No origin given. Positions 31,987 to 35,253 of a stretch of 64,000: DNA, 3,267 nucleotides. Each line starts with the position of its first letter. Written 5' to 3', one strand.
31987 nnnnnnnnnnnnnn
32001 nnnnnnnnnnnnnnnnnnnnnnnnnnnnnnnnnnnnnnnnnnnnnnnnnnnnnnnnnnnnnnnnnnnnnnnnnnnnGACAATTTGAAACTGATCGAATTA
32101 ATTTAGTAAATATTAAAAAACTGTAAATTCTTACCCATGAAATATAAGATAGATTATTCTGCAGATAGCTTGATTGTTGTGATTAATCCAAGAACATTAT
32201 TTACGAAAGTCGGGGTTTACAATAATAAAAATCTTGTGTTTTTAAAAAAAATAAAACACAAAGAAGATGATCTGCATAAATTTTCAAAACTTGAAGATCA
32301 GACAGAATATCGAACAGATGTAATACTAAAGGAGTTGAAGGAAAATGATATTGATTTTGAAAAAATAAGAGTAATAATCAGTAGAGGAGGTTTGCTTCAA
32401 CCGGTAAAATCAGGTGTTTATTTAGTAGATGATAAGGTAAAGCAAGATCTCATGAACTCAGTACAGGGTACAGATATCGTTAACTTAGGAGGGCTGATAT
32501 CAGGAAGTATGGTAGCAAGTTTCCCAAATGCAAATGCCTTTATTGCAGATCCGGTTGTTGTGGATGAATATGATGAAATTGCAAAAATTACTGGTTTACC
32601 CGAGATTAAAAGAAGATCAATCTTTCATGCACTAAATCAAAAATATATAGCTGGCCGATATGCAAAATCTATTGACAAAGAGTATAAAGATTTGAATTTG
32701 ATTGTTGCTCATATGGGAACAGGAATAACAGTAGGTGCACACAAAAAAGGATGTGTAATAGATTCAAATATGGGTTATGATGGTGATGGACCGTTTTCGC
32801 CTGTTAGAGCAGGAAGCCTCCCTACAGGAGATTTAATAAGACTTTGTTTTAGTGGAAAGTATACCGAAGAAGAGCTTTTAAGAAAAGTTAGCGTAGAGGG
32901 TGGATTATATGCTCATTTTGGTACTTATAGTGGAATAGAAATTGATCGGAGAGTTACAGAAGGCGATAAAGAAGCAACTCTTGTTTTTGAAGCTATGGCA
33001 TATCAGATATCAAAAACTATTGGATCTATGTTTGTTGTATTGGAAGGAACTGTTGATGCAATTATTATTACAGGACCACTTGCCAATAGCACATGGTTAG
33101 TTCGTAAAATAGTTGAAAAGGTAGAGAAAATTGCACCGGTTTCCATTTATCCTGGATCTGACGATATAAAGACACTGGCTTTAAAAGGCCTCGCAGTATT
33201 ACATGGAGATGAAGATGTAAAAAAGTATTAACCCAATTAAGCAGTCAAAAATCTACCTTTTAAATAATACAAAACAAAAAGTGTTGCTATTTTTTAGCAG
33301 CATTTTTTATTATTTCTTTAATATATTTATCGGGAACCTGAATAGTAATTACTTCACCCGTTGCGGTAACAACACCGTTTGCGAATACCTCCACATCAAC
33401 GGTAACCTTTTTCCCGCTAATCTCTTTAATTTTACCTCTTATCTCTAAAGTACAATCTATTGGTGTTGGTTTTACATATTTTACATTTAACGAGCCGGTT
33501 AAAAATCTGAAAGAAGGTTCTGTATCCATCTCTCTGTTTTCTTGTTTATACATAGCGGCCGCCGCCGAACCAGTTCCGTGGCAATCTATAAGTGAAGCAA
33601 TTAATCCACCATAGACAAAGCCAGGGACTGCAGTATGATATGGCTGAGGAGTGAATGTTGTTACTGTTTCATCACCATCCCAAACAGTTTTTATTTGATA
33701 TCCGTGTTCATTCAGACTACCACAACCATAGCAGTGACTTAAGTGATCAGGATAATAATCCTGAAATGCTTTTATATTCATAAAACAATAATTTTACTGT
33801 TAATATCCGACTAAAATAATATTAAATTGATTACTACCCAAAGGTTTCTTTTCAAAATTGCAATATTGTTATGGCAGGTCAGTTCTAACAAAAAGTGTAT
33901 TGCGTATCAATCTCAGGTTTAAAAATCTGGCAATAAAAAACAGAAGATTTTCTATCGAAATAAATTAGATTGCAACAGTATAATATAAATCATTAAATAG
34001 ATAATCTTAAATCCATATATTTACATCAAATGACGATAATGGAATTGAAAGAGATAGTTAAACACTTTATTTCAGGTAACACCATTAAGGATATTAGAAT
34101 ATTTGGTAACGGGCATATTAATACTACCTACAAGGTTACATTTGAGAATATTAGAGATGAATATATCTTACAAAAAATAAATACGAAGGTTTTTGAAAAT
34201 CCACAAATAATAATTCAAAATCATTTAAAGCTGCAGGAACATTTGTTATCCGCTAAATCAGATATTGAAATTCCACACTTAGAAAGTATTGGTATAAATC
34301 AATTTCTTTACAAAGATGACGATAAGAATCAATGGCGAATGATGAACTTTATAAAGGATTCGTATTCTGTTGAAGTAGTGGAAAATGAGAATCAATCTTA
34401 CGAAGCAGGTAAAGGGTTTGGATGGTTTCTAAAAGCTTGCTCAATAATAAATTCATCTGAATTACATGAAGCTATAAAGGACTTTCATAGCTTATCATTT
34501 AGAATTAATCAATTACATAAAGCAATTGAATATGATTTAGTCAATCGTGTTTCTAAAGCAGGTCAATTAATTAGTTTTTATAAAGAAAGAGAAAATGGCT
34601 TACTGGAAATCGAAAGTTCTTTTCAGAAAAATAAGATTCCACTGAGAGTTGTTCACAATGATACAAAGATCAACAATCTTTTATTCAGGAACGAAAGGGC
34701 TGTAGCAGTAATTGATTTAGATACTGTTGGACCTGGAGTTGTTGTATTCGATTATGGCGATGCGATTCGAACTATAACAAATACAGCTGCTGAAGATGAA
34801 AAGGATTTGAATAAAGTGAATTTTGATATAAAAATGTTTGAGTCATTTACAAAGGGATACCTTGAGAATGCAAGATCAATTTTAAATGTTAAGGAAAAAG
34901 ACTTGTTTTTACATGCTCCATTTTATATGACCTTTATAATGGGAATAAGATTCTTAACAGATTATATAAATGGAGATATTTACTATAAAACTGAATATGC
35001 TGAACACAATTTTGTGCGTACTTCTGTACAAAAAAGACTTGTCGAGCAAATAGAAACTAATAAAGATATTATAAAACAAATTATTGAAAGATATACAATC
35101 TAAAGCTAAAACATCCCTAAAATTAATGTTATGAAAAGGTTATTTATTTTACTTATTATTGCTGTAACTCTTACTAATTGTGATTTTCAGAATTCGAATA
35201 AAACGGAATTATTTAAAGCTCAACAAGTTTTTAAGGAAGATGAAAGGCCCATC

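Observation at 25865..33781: IcmF mutase and acyl-CoA dehydrogenase flanked by two butyrate-kinase paralogs and a thioesterase, with no phosphotransacylase visible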

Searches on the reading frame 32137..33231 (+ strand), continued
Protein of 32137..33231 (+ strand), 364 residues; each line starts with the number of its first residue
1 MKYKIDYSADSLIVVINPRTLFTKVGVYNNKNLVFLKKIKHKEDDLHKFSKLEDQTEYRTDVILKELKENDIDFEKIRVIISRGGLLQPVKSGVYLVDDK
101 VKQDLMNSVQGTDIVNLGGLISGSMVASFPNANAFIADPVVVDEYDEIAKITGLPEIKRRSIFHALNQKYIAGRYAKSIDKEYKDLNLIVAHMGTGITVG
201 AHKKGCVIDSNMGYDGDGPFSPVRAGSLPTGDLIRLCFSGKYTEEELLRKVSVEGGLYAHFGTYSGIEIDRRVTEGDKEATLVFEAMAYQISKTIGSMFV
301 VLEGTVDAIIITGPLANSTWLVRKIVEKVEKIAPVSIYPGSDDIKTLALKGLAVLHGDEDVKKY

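Call 65: search_protein_families(library=ncbifam, max_evalue=0.01, proteins=[L089:3024-4355:+, L089:2233-3000:+])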
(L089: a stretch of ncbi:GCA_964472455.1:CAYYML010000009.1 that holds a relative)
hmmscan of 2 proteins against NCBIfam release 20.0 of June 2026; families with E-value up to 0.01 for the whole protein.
L089:3024-4355:+ (443 aa): 19 families
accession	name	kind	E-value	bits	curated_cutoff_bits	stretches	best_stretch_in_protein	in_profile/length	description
NF004474.0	PRK05808.1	subfamily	1.2e-33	116.6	408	1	9-313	5-274/283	3-hydroxybutyryl-CoA dehydrogenase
NF005875.0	PRK07819.1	subfamily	3.1e-33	115.4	319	1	86-314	54-279/287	3-hydroxybutyryl-CoA dehydrogenase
NF052272.1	Staph_FadB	exception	1e-29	103.3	999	1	107-356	74-317/752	3-hydroxyacyl-CoA dehydrogenase/crotonase FadB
NF006124.0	PRK08268.1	subfamily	2e-27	96.3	508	1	95-331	65-292/507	3-hydroxyacyl-CoA dehydrogenase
NF004699.0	PRK06035.1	equivalog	2.1e-27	96.1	500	1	56-314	26-278/294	3-hydroxyacyl-CoA dehydrogenase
NF008363.0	PRK11154.1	equivalog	6.8e-27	93.9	869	1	84-320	357-585/708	fatty acid oxidation complex subunit alpha FadJ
NF005715.0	PRK07530.1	equivalog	3.2e-25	89.1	420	1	8-312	5-274/292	3-hydroxybutyryl-CoA dehydrogenase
NF006722.0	PRK09260.1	equivalog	1e-24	87.3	429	1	56-313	25-273/289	3-hydroxyacyl-CoA dehydrogenase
TIGR02279.1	PaaC-3OHAcCoADH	equivalog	7.9e-21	74.5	669.4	1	107-308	75-272/503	3-hydroxyacyl-CoA dehydrogenase PaaH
TIGR02440.1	FadJ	equivalog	1.6e-20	73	968.45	1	92-318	360-578/699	fatty acid oxidation complex subunit alpha FadJ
TIGR02441.1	fa_ox_alpha_mit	equivalog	3.5e-19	68.4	964.65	1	65-315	364-607/737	fatty acid oxidation complex subunit alpha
NF008727.0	PRK11730.1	equivalog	1e-18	67.1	870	1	87-307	363-578/717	fatty acid oxidation complex subunit alpha FadB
NF006143.0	PRK08293.1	equivalog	1e-15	57.9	312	1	60-314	30-280/291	3-hydroxyacyl-CoA dehydrogenase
NF042925.1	FHMPC_DH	equivalog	3.2e-15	56.2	500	1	107-306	67-261/304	5-formyl-3-hydroxy-2-methylpyridine 4-carboxylate 5-dehydrogenase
TIGR02437.1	FadB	equivalog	9.7e-15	53.9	933.55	1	93-293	369-562/714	fatty acid oxidation complex subunit alpha FadB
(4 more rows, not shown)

L089:2233-3000:+ (255 aa): 74 families (the best 25 are shown)
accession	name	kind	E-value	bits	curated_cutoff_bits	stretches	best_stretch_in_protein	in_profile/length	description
NF004475.0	PRK05809.1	subfamily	2e-89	299.5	394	1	4-253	3-256/260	short-chain-enoyl-CoA hydratase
NF005803.0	PRK07658.1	equivalog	1.4e-70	237.7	313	1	6-254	3-254/257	enoyl-CoA hydratase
NF006007.0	PRK08138.1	subfamily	8.4e-70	235.1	355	1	11-254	14-258/261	enoyl-CoA hydratase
NF004517.0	PRK05862.1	equivalog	9.4e-70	235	396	1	3-254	2-254/257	enoyl-CoA hydratase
NF005802.0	PRK07657.1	equivalog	6.1e-66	222.6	363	1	13-254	12-257/260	enoyl-CoA hydratase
NF051848.1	EnCoAHydtEchA19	equivalog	1.1e-64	218.5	400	1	9-255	4-256/258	enoyl-CoA hydratase EchA19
NF007239.0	PRK09674.1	equivalog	3.6e-63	213.4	371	1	10-254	9-254/257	2,3-dehydroadipyl-CoA hydratase PaaF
NF004634.0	PRK05980.1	equivalog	1e-59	202.1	375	1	6-253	4-259/263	crotonase/enoyl-CoA hydratase family protein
NF006566.0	PRK09076.1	subfamily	2.3e-56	191.3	286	1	4-255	4-258/260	enoyl-CoA hydratase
NF006699.0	PRK09245.1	subfamily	2.4e-53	181.1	354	1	7-254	5-263/266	crotonase/enoyl-CoA hydratase family protein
NF006100.0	PRK08252.1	subfamily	9.6e-53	179.4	282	1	5-255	3-252/254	crotonase/enoyl-CoA hydratase family protein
NF004840.0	PRK06190.1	equivalog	3.9e-52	177.4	253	1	6-230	5-231/260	enoyl-CoA hydratase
NF004795.0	PRK06143.1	subfamily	1.1e-51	175.9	283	1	10-251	14-258/260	enoyl-CoA hydratase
NF008727.0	PRK11730.1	equivalog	8.1e-50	169.9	870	1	2-198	3-205/717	fatty acid oxidation complex subunit alpha FadB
NF042430.2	EnCoAhydt_DpgD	equivalog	2.8e-49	167.9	400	1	15-255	7-256/258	enoyl-CoA-hydratase DpgD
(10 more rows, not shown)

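Call 66: search_solved_structures(query=window:32137-33231:+, show_alignments=4, max_evalue=1e-12)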
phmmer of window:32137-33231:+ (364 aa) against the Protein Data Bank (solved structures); distinct sequences matched with E-value up to 1e-12: 8.
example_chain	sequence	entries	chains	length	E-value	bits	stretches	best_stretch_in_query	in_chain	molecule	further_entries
1x9j_A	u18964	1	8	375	9.4e-95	320.6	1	13-364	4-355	Probable butyrate kinase 2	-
1saz_A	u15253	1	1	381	1e-94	320.5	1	13-364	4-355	Probable butyrate kinase 2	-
4xh4_A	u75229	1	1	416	2.9e-14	55.9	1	159-326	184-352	Propionate kinase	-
4fwl_A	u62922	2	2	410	3e-14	55.8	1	159-326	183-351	Propionate kinase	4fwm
1x3m_A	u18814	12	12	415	3.1e-14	55.8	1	159-326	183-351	Propionate kinase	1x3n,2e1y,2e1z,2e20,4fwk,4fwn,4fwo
4xh1_A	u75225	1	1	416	3.1e-14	55.8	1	159-326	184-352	Propionate kinase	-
4xh5_A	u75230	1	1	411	3.2e-14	55.8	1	159-326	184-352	Propionate kinase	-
2iir_A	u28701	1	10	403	1.1e-13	54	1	159-324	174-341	Acetate kinase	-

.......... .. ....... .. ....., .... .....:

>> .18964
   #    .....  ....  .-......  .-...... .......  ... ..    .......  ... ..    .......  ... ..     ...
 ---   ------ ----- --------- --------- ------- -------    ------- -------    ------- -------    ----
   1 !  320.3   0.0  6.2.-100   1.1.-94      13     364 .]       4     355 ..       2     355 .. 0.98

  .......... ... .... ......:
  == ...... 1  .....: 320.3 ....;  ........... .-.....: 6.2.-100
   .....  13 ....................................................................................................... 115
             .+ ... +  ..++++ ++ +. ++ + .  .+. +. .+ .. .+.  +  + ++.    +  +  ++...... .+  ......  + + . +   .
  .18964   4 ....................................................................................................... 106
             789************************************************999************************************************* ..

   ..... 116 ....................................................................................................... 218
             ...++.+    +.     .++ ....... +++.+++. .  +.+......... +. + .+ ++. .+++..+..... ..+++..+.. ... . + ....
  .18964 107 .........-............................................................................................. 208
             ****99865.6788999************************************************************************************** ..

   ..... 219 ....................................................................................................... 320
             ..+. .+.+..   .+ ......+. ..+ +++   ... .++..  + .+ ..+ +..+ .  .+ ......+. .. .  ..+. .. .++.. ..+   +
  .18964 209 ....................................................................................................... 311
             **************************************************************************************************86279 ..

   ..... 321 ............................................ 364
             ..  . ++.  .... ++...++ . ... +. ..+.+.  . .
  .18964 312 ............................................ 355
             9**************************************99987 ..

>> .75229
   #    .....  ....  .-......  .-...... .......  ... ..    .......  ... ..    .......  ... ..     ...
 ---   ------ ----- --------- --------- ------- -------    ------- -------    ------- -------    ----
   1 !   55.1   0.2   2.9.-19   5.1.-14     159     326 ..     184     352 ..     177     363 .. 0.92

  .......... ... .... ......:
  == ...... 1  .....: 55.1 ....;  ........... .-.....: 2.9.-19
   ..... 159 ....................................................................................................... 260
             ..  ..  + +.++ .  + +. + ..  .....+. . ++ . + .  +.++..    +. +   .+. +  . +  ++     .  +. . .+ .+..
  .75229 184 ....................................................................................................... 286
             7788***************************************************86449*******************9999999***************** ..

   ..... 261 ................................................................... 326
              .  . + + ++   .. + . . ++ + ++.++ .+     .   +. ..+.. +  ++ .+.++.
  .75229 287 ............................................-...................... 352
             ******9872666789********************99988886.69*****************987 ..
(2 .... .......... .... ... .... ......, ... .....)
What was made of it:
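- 32137..33231 (+): buk2 (Buk2*): butyrate-kinase-fold paralog with rebuilt nucleotide-phosphate motifs. It is the last gene of the operon. By alignment to TdcD, Thr195 equals ACK Asn211 and Pro314 equals ACK Gly331 (call 66).
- On Butyrate kinase (TIGR02707), applied to Buk2: Pro314 and Thr195 occupy these positions by alignment to TdcD (call 66). His164 and Arg224 align with ACK His180 and Arg241 (call 66).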

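Call 75: predict_structure(alignment_id=A2)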
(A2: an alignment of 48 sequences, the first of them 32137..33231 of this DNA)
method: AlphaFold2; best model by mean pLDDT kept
length: 364 residues; sequences in the alignment: 48
mean_pLDDT: 91.6   pTM: 0.88
mean pLDDT of the five models: 91.6, 89.2, 86.3, 84.5, 83.0
residues with pLDDT >= 90: 267; 70-90: 92; 50-70: 5; < 50: 0
segments of 3 or more residues with pLDDT < 50: none
pLDDT, mean of each block of 10 residues (from residue 1): 79 94 94 94 91 94 97 95 83 92 88 88 94 90 85 88 86 95 97 92 94 82 91 93 90 90 90 96 97 97 97 93 97 93 88 92 89
secondary structure, 60 per line:
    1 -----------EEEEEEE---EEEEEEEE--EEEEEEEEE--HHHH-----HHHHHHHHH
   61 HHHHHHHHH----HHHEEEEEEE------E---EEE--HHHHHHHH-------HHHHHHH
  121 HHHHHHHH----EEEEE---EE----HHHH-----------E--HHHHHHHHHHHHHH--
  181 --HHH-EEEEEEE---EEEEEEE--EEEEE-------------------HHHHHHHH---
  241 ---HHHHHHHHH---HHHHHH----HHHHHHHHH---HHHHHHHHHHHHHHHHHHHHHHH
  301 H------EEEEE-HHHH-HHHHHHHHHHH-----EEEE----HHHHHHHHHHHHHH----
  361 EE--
elements in order: E12-18 E22-29 E32-40 H43-46 H52-69 E77-83 E94-96 H99-106 H114-128 E133-137 H147-150 H165-178 E187-193 E197-203 E206-210 H230-237 H244-252 H256-261 H266-274 H278-301 E308-312 H314-317 H319-329 E335-338 H343-356

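Call 79: fold_search(model_id=the predicted structure, library=pdb)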
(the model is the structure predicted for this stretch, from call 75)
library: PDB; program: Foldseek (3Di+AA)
matches with E <= 10: 1264; with E <= 0.001: 338
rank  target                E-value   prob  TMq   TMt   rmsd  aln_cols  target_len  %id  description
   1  9a71_A                8.0e-46  1.00  0.88  0.88   3.0       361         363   42  Integrative model of BUK-SYGB by crosslinking MS and deep learning (released 2024-09-18)
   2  1saz                  6.4e-42  1.00  0.91  0.88   2.1       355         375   43  Membership in the ASKHA Superfamily: Enzymological Properties and Crystal Structure of Butyrate Kinase 2 from Thermotoga (released 2005-03-29)
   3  1x9j_A                1.5e-41  1.00  0.92  0.90   1.9       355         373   43  Structure of butyrate kinase 2 reveals both open- and citrate-induced closed conformations: implications for substrate (released 2005-08-30)
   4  1x9j_B                2.5e-41  1.00  0.93  0.91   1.7       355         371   43  Structure of butyrate kinase 2 reveals both open- and citrate-induced closed conformations: implications for substrate (released 2005-08-30)
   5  1x9j_F                5.9e-41  1.00  0.93  0.91   1.7       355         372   43  Structure of butyrate kinase 2 reveals both open- and citrate-induced closed conformations: implications for substrate (released 2005-08-30)
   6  4dq8_A                1.1e-20  1.00  0.75  0.73   3.8       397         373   16  Crystal structure of acetate kinase AckA from Mycobacterium marinum (released 2012-02-22)
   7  9a4d_A                5.5e-20  1.00  0.71  0.66   5.1       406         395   19  Integrative model of ACKA-BCP by crosslinking MS and deep learning (released 2024-09-18)
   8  4fwl                  9.4e-20  1.00  0.75  0.71   4.4       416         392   20  Crystal structure of Salmonella typhimurium propionate kinase (TdcD) in complex with Phosphate (PO4) (released 2013-06-19)
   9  6ioy_B                1.1e-19  1.00  0.75  0.69   5.3       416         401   16  Crystal structure of Porphyromonas gingivalis acetate kinase (released 2019-04-24)
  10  4xh1                  1.3e-19  1.00  0.77  0.72   4.1       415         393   20  Crystal structure of Salmonella typhimurium propionate kinase in complex with AMPPNP and propionate (released 2015-08-19)
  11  1x3m                  2.3e-19  1.00  0.76  0.71   4.3       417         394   19  Crystal structure of ADP bound Propionate kinase (TdcD) from Salmonella typhimurium (released 2005-09-27)
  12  6ioy_C                2.4e-19  1.00  0.77  0.71   5.1       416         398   16  Crystal structure of Porphyromonas gingivalis acetate kinase (released 2019-04-24)
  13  6ioy_A                2.7e-19  1.00  0.74  0.68   5.3       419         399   16  Crystal structure of Porphyromonas gingivalis acetate kinase (released 2019-04-24)
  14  4ijn_B                3.0e-19  1.00  0.76  0.74   3.6       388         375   16  Crystal structure of an acetate kinase from Mycobacterium smegmatis bound to AMP and sulfate (released 2013-01-16)
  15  1tuy_A                3.0e-19  1.00  0.71  0.65   3.9       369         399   18  Acetate Kinase complexed with ADP, AlF3 and acetate (released 2005-01-11)
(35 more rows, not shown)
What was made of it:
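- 32137..33231 (+): The AlphaFold model has pLDDT 91.6, and Foldseek gives TM 0.91-0.93 to T. maritima Buk2 (calls 75, 79).
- On Butyrate kinase (TIGR02707), applied to Buk2: The model has pLDDT 91.6 and TM 0.91-0.93 to 1SAZ and 1X9J (calls 75, 79).
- It keeps the Buk fold (calls 75, 79).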

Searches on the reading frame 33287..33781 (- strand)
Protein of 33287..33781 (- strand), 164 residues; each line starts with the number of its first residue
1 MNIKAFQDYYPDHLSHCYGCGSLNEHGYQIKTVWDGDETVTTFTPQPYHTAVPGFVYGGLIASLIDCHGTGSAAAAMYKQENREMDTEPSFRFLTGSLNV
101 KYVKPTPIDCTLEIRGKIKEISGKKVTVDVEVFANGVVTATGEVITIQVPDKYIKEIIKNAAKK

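Call 3: search_protein_families(library=ncbifam, proteins=[window:33287-33781:-])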
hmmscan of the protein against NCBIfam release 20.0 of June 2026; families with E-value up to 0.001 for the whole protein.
window:33287-33781:- (164 aa): 2 families
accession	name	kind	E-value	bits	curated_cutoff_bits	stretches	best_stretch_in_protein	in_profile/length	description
TIGR02799.1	thio_ybgC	equivalog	0.00013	22.2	141.35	1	82-150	42-110/126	tol-pal system-associated acyl-CoA thioesterase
TIGR00051.1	TIGR00051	subfamily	0.00031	21.1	68.7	1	90-144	46-100/117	YbgC/FadM family acyl-CoA thioesterase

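Call 4: search_protein_families(library=pfam, proteins=[window:33287-33781:-])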
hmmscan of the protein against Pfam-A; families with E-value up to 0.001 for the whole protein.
window:33287-33781:- (164 aa): 2 families
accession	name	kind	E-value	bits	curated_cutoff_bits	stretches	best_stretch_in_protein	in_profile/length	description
PF03061.28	4HBT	-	1.4e-08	35.4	20.6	1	54-136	2-74/79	Thioesterase superfamily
PF22636.2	FlK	-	3.6e-05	24.3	27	1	97-144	48-95/103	Fluoroacetyl-CoA-specific thioesterase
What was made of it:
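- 33287..33781 (-): Hotdog-fold (4HBT family) acyl-CoA thioesterase. It converges on buk2 and is a conserved partner of NPR-type Buk2*. PF03061 35 bits (call 4).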

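Call 31: search_solved_structures(query=window:33287-33781:-, show_alignments=0, max_evalue=1)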
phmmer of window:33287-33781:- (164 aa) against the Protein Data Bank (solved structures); distinct sequences matched with E-value up to 1: 8.
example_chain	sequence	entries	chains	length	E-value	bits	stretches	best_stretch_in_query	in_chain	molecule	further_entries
2prx_A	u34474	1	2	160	4.3e-52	179.3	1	5-152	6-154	Thioesterase superfamily protein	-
4gah_A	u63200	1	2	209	3.7e-05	26.7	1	40-134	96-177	Thioesterase superfamily member 4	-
4ae8_A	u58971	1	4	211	4.1e-05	26.5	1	40-134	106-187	THIOESTERASE SUPERFAMILY MEMBER 4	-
2ov9_A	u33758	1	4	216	0.00028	23.8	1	40-140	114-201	Hypothetical protein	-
4rnc_A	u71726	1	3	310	0.14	15.1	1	18-77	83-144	Esterase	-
1ixl_A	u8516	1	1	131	0.19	14.6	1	94-144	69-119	hypothetical protein PH1136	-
3hdu_A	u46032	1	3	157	0.38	13.6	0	51-106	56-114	putative thioesterase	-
4ae7_A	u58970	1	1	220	0.62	12.9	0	38-68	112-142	THIOESTERASE SUPERFAMILY MEMBER 5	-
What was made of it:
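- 33287..33781 (-): Best solved relative is 2PRX at 179 bits, with THEM4 at about 27 bits (call 31).
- On PaaI-type thioesterase: The best solved relative is the uncharacterised 2PRX (call 31).
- Checked: Its best solved relative is 2PRX, and THEM4 matches only weakly (calls 3, 31).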

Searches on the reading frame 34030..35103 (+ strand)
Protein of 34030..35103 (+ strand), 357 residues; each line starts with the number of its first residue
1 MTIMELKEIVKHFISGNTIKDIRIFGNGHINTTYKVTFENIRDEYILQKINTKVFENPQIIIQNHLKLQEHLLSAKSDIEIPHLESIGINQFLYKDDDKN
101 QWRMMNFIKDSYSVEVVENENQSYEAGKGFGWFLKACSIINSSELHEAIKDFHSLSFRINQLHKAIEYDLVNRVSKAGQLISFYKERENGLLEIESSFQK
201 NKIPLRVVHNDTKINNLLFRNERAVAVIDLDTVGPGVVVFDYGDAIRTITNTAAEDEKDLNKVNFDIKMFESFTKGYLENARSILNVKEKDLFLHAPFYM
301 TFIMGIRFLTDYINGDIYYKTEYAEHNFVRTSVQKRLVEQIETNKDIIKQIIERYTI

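Call 3: search_protein_families(library=ncbifam, proteins=[window:34030-35103:+])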
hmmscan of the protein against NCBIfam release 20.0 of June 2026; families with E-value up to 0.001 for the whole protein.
window:34030-35103:+ (357 aa): 0 families

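Call 4: search_protein_families(library=pfam, proteins=[window:34030-35103:+])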
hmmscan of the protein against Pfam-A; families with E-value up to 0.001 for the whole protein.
window:34030-35103:+ (357 aa): 1 family
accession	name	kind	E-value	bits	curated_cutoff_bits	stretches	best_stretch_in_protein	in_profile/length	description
PF01636.29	APH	-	4.8e-13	49.9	23.2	1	21-251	1-215/239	Phosphotransferase enzyme family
